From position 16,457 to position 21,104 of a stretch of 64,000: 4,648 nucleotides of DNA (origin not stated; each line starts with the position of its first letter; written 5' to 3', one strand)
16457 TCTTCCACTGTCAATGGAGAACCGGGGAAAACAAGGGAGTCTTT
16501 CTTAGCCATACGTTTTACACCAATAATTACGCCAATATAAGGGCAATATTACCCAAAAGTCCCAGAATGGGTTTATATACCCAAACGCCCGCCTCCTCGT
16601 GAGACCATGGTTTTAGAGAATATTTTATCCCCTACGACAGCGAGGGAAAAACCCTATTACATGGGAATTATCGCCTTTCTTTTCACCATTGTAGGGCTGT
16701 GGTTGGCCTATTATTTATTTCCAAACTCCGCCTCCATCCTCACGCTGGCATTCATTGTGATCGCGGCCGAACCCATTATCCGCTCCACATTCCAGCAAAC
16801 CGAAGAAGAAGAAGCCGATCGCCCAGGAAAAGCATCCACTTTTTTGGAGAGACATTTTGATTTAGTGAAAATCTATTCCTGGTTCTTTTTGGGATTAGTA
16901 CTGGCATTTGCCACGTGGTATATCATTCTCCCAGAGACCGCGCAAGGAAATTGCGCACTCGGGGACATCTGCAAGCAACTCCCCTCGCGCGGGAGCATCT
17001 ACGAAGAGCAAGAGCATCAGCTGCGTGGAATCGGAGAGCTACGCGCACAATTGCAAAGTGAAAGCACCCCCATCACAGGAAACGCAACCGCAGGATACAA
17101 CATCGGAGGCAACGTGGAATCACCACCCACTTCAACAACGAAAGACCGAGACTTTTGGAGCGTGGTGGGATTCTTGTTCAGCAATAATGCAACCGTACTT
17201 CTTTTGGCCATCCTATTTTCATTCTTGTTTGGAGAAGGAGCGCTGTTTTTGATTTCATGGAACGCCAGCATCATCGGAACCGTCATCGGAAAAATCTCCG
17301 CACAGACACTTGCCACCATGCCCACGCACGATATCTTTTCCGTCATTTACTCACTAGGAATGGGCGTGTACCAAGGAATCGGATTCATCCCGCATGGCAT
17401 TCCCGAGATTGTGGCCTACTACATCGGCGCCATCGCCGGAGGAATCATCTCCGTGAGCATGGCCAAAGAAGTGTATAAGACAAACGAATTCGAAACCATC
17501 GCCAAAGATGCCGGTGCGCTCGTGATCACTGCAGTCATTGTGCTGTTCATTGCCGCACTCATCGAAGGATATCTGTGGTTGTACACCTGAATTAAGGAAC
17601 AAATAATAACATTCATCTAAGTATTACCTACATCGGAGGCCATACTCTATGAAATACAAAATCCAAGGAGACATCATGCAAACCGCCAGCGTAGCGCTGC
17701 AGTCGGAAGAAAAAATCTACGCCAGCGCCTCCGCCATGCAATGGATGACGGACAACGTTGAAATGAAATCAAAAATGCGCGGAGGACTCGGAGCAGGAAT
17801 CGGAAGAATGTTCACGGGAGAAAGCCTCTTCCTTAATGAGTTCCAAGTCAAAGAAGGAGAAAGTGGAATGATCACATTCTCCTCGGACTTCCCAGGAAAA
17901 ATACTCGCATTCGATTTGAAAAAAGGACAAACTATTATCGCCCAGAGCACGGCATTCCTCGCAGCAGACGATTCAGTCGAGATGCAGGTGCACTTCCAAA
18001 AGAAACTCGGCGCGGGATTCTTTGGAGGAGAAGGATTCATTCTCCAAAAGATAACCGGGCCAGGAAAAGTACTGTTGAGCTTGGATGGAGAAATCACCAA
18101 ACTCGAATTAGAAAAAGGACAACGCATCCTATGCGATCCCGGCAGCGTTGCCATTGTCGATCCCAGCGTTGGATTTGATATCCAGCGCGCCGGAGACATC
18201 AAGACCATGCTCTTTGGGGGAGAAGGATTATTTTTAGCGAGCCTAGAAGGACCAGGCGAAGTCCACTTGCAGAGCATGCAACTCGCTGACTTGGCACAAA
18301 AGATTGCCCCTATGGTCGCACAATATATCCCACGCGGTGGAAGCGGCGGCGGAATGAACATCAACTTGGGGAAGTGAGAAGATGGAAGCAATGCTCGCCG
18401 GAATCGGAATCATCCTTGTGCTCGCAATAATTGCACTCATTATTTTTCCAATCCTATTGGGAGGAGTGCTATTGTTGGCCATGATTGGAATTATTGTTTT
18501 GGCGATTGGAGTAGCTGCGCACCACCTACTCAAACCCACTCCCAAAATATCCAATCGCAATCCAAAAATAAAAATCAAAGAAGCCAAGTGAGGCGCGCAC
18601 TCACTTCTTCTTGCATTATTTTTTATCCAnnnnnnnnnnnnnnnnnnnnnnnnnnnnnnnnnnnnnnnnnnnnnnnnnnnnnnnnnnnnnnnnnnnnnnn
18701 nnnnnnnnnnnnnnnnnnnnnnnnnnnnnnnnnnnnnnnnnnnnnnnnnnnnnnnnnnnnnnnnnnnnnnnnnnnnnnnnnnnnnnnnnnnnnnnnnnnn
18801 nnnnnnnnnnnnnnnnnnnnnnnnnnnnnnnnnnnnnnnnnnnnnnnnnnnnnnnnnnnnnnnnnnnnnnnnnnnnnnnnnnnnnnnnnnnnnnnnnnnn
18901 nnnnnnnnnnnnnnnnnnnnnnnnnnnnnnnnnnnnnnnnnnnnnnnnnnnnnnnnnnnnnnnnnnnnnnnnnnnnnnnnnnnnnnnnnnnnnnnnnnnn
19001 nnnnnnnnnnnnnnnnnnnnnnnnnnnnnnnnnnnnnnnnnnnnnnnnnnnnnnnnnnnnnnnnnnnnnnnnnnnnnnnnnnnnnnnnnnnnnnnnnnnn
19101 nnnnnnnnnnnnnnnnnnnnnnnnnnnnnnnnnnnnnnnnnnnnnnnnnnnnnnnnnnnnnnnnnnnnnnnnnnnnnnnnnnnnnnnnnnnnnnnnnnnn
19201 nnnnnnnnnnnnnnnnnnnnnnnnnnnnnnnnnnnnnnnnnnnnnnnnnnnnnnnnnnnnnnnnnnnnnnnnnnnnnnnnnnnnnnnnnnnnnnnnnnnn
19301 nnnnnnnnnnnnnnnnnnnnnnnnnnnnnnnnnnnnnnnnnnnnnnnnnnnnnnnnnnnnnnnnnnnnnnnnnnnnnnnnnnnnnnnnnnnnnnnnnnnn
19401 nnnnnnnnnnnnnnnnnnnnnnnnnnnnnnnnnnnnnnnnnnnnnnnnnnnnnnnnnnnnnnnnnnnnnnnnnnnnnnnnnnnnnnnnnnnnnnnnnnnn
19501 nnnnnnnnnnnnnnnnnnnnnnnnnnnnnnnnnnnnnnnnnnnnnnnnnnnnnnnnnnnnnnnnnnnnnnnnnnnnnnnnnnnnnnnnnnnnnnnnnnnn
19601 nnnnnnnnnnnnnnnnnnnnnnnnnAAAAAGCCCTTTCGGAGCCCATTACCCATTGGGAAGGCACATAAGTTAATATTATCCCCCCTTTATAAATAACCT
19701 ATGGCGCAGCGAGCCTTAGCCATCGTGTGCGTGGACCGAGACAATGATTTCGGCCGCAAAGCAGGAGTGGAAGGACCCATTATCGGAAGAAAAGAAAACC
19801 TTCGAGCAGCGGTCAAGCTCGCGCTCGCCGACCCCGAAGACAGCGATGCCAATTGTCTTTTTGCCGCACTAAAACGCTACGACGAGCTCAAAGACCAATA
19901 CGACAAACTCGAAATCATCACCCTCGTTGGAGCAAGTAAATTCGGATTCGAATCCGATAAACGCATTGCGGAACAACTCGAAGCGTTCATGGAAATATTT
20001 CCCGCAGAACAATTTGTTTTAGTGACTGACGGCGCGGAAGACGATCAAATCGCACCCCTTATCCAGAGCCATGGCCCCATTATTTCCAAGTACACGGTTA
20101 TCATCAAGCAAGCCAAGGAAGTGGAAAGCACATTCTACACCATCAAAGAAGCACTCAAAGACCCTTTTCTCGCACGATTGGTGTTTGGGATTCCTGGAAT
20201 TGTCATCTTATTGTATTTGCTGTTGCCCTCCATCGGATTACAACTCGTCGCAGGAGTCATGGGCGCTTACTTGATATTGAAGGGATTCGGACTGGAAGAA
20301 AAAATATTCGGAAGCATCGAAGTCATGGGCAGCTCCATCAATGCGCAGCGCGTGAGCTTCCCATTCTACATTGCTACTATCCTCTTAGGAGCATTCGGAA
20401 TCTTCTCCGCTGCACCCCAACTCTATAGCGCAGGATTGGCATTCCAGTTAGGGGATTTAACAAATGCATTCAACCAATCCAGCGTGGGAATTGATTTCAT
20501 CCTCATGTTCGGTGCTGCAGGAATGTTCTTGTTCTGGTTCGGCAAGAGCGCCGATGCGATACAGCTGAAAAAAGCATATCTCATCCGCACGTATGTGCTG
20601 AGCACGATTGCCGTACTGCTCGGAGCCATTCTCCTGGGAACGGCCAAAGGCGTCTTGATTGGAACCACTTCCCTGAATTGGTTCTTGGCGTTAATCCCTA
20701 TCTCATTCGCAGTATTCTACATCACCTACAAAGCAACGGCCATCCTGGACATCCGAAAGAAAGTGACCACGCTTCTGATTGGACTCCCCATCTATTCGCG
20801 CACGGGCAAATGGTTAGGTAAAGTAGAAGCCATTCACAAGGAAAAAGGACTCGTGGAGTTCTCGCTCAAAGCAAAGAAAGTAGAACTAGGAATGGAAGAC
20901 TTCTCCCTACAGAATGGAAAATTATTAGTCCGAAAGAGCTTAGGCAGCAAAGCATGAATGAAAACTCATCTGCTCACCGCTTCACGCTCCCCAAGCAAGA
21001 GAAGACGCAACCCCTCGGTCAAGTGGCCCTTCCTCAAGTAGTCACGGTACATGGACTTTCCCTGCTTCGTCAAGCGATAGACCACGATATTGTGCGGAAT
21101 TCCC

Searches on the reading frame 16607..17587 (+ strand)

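Call 59: search_protein_families(library=pfam, proteins=[window:16607-17587:+], max_evalue=0.01)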
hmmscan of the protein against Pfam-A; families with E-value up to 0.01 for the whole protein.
window:16607-17587:+ (327 aa): 1 family
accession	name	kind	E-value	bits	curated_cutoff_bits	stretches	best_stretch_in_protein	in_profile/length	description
PF01944.22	SpoIIM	-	6.6e-15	55.9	26.9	1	169-323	30-161/163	Stage II sporulation protein M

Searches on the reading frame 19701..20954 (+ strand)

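Call 59: search_protein_families(library=pfam, proteins=[window:19701-20954:+], max_evalue=0.01)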
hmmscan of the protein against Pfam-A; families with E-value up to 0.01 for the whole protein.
window:19701-20954:+ (418 aa): 1 family
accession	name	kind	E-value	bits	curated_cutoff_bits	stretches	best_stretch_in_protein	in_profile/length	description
PF04123.18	DUF373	-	1.1e-82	278.7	28.3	1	7-329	3-320/335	Domain of unknown function (DUF373)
